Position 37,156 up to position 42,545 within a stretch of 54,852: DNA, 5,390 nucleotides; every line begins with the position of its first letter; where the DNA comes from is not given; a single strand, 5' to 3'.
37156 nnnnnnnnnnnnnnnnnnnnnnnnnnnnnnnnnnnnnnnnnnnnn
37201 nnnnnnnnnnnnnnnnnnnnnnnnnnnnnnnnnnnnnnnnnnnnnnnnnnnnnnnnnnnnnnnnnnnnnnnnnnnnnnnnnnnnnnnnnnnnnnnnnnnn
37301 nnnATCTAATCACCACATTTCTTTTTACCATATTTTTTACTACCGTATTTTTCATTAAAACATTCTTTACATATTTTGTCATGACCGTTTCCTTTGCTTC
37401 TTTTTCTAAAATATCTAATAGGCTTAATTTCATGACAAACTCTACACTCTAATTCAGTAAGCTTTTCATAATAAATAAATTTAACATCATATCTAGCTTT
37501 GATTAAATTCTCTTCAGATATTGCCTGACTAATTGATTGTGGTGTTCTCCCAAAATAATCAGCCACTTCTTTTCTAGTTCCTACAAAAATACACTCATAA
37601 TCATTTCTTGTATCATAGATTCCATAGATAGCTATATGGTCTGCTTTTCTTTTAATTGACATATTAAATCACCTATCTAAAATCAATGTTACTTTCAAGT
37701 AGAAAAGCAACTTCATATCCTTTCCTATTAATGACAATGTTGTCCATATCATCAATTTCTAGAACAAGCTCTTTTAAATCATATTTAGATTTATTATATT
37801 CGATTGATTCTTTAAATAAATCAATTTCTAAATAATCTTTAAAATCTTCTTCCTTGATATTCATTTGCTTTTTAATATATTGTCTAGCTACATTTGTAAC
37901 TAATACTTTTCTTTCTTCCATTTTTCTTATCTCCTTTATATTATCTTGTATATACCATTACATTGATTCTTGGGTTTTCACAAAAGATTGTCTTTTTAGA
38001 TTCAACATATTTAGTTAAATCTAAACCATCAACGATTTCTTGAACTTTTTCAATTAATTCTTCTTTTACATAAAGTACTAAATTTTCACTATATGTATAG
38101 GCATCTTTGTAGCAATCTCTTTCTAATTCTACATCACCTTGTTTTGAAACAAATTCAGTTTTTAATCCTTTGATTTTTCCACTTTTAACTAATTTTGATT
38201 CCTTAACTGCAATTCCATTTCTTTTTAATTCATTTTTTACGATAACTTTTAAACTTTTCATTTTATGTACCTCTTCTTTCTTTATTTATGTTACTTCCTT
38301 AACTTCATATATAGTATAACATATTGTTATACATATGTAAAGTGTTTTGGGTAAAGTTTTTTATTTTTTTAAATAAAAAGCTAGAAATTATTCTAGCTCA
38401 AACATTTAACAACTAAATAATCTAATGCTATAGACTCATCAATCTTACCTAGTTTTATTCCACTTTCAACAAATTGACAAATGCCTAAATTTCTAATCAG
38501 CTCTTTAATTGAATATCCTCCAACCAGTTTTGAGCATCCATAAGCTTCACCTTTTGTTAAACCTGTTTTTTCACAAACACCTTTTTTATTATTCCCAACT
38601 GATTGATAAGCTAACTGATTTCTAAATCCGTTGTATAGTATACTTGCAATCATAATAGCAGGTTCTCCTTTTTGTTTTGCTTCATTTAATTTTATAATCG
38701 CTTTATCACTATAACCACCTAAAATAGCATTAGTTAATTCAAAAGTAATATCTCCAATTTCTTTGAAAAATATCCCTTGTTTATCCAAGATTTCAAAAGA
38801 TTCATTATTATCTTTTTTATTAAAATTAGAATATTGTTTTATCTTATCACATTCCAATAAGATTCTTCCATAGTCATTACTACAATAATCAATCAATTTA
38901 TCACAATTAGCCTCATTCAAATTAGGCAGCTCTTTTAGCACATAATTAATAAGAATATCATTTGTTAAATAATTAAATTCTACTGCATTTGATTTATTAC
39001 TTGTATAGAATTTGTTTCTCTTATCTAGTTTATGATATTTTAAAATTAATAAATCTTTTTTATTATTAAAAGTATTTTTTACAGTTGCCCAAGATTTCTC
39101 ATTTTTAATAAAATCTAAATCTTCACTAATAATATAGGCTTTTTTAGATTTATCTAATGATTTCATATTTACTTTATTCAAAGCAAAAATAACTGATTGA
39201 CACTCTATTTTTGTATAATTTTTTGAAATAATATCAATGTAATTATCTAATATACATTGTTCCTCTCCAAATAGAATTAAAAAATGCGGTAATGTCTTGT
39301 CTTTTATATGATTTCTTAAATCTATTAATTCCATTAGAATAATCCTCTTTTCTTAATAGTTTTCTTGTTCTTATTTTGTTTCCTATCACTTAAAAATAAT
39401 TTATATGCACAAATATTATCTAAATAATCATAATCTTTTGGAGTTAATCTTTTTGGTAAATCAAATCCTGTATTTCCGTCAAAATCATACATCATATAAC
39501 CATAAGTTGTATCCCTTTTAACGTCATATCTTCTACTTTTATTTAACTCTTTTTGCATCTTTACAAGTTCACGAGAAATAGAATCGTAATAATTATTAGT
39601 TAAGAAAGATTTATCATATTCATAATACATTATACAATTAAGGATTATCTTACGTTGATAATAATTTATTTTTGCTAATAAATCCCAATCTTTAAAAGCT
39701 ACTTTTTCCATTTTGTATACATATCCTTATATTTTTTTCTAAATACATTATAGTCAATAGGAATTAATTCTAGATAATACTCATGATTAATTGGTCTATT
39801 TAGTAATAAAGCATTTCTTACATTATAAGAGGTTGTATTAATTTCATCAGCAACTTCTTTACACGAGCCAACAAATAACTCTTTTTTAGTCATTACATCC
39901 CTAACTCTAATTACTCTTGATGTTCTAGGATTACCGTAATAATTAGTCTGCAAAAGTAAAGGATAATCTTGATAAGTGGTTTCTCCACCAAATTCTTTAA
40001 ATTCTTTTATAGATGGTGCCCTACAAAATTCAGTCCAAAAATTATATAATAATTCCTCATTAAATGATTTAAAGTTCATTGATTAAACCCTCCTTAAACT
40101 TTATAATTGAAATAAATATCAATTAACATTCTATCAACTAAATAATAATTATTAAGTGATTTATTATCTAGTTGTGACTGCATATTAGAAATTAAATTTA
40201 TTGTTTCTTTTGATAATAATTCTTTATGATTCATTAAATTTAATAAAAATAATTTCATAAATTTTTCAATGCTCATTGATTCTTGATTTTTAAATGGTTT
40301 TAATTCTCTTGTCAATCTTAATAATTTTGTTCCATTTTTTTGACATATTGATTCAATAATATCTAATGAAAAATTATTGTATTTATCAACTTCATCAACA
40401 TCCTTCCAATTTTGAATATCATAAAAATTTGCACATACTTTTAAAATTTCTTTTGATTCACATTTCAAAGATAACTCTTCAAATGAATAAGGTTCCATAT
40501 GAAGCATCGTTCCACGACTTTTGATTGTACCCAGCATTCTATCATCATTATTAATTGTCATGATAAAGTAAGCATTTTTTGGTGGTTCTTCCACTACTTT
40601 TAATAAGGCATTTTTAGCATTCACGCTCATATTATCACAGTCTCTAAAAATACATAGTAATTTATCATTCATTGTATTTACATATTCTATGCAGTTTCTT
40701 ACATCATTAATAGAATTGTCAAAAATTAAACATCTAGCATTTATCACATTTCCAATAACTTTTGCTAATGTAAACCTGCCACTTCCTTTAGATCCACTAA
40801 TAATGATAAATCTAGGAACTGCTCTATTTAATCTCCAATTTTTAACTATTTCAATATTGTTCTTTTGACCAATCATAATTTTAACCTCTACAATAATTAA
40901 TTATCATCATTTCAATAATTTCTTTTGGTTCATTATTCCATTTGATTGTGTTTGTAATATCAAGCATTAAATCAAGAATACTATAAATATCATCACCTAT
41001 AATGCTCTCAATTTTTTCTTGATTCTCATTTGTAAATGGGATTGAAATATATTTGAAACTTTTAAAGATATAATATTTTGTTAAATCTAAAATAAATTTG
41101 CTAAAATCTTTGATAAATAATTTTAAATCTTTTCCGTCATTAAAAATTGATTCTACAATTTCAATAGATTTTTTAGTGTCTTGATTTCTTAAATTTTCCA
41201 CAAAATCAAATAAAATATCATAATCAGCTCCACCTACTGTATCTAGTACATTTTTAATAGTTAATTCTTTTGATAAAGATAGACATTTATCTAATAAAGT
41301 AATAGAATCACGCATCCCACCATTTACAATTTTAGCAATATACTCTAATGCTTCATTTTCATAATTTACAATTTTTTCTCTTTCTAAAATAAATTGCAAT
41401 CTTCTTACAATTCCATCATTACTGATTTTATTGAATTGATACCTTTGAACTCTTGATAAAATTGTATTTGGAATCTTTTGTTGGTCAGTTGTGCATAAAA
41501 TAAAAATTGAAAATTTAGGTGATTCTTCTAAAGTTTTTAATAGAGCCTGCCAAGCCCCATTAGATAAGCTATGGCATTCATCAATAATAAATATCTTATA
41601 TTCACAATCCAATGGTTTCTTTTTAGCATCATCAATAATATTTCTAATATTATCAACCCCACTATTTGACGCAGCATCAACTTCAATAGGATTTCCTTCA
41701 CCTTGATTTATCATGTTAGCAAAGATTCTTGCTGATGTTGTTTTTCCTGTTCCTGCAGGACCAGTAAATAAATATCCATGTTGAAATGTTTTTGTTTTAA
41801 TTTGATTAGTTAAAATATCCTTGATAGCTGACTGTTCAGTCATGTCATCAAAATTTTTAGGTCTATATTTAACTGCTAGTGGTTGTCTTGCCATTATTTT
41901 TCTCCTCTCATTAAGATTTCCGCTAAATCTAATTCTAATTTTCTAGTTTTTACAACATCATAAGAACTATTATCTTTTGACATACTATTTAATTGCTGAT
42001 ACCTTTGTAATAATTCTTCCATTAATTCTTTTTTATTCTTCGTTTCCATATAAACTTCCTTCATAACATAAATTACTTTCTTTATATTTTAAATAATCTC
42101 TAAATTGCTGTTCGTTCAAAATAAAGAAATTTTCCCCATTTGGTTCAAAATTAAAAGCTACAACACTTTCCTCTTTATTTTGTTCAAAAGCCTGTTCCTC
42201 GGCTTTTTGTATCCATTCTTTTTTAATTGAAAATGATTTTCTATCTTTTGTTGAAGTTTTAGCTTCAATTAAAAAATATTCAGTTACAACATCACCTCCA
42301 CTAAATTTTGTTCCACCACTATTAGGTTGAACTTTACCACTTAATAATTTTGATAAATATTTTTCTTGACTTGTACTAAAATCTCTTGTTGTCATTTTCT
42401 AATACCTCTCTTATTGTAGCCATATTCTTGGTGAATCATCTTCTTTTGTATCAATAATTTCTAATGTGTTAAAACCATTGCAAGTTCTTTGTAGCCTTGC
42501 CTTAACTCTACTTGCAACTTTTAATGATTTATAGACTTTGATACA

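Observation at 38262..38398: Six-copy terminator / UP tract / sigma-A-like promoter / leader cassette punctuating only the early and replication genes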

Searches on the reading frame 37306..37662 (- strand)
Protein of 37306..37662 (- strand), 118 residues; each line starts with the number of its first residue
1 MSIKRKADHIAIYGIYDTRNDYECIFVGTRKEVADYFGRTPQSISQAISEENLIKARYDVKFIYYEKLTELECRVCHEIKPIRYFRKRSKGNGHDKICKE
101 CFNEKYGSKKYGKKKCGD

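Call 32: search_protein_families(library=phrogs, proteins=[window:37306-37662:-], max_evalue=0.001)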
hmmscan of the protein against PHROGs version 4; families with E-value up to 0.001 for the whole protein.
window:37306-37662:- (118 aa): 3 families
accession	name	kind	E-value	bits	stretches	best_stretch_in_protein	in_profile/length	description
phrog_5558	-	moron, auxiliary metabolic gene and host takeover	4.6e-05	24.7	1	67-114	5-51/130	Lar-like restriction alleviation protein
phrog_35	-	transcription regulation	0.00015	22.9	1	23-88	80-142/181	transcriptional repressor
phrog_1035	-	DNA, RNA and nucleotide metabolism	0.00019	22.4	1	70-112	62-106/271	endonuclease VII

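Call 45: search_protein_families(library=pfam, proteins=[window:37306-37662:-], max_evalue=0.01)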
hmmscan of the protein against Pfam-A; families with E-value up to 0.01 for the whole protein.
window:37306-37662:- (118 aa): 2 families
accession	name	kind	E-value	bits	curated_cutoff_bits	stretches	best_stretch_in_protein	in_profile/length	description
PF12898.13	Stc1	-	1.2e-06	29.4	24.8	1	66-102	47-83/84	Stc1 domain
PF14522.11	Cytochrome_C7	-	0.0024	18.1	24.8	1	69-117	12-63/67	Cytochrome c7 and related cytochrome c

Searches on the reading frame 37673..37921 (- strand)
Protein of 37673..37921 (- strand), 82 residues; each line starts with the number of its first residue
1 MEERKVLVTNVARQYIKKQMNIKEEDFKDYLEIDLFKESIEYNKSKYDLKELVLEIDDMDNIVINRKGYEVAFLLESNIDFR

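Call 15: search_protein_families(library=phrogs, proteins=[window:37673-37921:-], max_evalue=0.01)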
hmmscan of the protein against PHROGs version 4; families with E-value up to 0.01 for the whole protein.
window:37673-37921:- (82 aa): 0 families

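Call 55: search_protein_families(library=pfam, proteins=[window:37673-37921:-], max_evalue=0.01)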
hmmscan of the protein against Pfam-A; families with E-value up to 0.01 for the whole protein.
window:37673-37921:- (82 aa): 1 family
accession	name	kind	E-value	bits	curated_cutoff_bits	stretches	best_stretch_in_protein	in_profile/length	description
PF18517.6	LZ3wCH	-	0.0092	16.4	26.1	0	12-34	27-49/55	Leucine zipper with capping helix domain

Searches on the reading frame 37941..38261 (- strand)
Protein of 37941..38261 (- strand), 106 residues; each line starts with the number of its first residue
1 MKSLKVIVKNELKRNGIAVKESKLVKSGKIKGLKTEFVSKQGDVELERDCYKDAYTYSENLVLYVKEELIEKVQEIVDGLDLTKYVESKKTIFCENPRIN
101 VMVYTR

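Call 15: search_protein_families(library=phrogs, proteins=[window:37941-38261:-], max_evalue=0.01)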
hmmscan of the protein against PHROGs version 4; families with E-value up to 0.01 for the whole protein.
window:37941-38261:- (106 aa): 1 family
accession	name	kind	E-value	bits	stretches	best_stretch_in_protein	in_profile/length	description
phrog_34676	-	unknown function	0.00078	20.4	1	4-43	37-76/80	-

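Call 45: search_protein_families(library=pfam, proteins=[window:37941-38261:-], max_evalue=0.01)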
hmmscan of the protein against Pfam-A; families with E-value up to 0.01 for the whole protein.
window:37941-38261:- (106 aa): 0 families

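Call 60: search_solved_structures(query=window:37941-38261:-, max_evalue=1)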
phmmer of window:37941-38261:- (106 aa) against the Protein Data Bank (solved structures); distinct sequences matched with E-value up to 1: 3.
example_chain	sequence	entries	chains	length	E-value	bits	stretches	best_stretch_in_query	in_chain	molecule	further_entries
3g6i_A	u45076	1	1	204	0.47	14.2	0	23-75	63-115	Putative outer membrane protein, part of carbohydrate binding complex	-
7jrq_A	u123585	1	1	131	0.64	13.7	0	20-78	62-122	MPP1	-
9jwk_A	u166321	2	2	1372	0.8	13.4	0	20-93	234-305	CRISPR-associated endonuclease Cas9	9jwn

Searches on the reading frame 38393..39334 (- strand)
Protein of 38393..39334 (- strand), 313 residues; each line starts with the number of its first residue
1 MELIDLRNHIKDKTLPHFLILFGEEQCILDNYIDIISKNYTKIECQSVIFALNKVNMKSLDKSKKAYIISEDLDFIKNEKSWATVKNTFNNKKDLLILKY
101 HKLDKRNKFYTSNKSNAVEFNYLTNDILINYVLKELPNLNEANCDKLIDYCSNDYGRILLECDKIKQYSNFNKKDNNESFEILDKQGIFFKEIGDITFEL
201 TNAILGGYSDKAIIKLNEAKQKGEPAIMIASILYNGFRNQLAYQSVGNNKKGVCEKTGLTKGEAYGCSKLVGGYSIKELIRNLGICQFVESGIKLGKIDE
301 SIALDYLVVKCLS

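Call 16: search_protein_families(library=pfam, proteins=[window:38393-39334:-], max_evalue=0.001)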
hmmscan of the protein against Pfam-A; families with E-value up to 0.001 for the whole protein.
window:38393-39334:- (313 aa): 1 family
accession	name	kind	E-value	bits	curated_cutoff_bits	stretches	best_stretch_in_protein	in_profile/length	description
PF21694.2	DNA_pol3_delta_C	-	1.6e-08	35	27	1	197-310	4-120/121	DNA polymerase III delta subunit, C-terminal domain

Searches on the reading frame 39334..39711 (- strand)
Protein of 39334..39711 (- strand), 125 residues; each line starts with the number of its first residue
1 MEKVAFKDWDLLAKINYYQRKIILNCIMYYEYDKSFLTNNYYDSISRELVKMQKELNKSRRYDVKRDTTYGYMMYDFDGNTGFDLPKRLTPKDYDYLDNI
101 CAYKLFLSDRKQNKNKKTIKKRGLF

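Call 33: search_protein_families(library=phrogs, proteins=[window:39334-39711:-], max_evalue=0.001)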
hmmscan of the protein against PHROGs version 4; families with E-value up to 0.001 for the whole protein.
window:39334-39711:- (125 aa): 1 family
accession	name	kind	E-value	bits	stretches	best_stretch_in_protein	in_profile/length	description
phrog_6466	-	DNA, RNA and nucleotide metabolism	3e-11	44.5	1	11-88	9-81/104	DNA ligase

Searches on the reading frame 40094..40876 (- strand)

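Call 33: search_protein_families(library=phrogs, proteins=[window:40094-40876:-], max_evalue=0.001)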
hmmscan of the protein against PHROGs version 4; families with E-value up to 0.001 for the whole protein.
window:40094-40876:- (260 aa): 3 families
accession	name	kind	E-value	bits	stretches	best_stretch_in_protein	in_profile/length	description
phrog_5846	-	DNA, RNA and nucleotide metabolism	1.7e-31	110.8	1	1-136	18-159/380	clamp loader of DNA polymerase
phrog_168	-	DNA, RNA and nucleotide metabolism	3.5e-13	50.9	1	2-221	24-235/314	clamp loader of DNA polymerase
phrog_22983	-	unknown function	0.00051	20.6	1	72-109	39-76/324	-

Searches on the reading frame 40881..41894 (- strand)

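Call 16: search_protein_families(library=pfam, proteins=[window:40881-41894:-], max_evalue=0.001)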
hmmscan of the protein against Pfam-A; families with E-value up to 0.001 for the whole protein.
window:40881-41894:- (337 aa): 13 families
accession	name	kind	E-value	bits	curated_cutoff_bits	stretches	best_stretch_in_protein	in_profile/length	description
PF13177.12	DNA_pol3_delta2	-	2.1e-27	96.5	27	2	78-157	81-160/161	DNA polymerase III, delta subunit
PF00004.35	AAA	-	2.5e-13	51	21.2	1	42-153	2-127/131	ATPase family associated with various cellular activities (AAA)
PF22608.2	DNAX_ATPase_lid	-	1.7e-09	37.8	27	1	162-208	2-47/49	DNA polymerase III clamp loader subunit, ATPase lid domain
PF12169.13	DNA_pol3_gamma3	-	2.1e-06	28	24.4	1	214-335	4-128/143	DNA polymerase III subunits gamma and tau domain III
PF13401.12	AAA_22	-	4.6e-06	27.4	27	0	42-84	9-51/130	AAA domain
PF04851.21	ResIII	-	4.9e-06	27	22.5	0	85-124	112-152/164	Type III restriction enzyme, res subunit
PF13604.12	AAA_30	-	1.5e-05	25.2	27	1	42-124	22-114/191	AAA domain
PF05496.18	RuvB_N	-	2.1e-05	24.8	27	1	11-124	2-110/159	Holliday junction DNA helicase RuvB P-loop domain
PF01443.25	Viral_helicase1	-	0.00018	21.9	21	1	44-122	4-83/228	Viral superfamily 1 RNA helicase core domain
PF20720.3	nSTAND3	-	0.00026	21.1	27.2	0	42-107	21-74/155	Novel STAND NTPase 3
PF13245.12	AAA_19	-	0.00033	21.3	25.1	0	38-72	11-46/134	AAA domain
PF13238.12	AAA_18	-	0.00055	20.8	29.4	0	43-127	3-68/128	AAA domain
PF13173.12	AAA_14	-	0.00077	19.9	27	0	41-132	5-95/129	AAA domain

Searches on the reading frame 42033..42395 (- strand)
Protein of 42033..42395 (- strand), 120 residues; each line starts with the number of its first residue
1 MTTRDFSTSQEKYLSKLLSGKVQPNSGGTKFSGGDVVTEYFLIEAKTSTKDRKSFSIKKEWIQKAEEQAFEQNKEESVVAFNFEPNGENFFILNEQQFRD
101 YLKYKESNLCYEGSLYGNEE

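Call 33: search_protein_families(library=phrogs, proteins=[window:42033-42395:-], max_evalue=0.001)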
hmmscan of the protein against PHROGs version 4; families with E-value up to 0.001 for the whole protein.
window:42033-42395:- (120 aa): 1 family
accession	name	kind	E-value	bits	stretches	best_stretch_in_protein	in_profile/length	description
phrog_2002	-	DNA, RNA and nucleotide metabolism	1.7e-22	80.7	1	3-104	15-116/130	Holliday junction resolvase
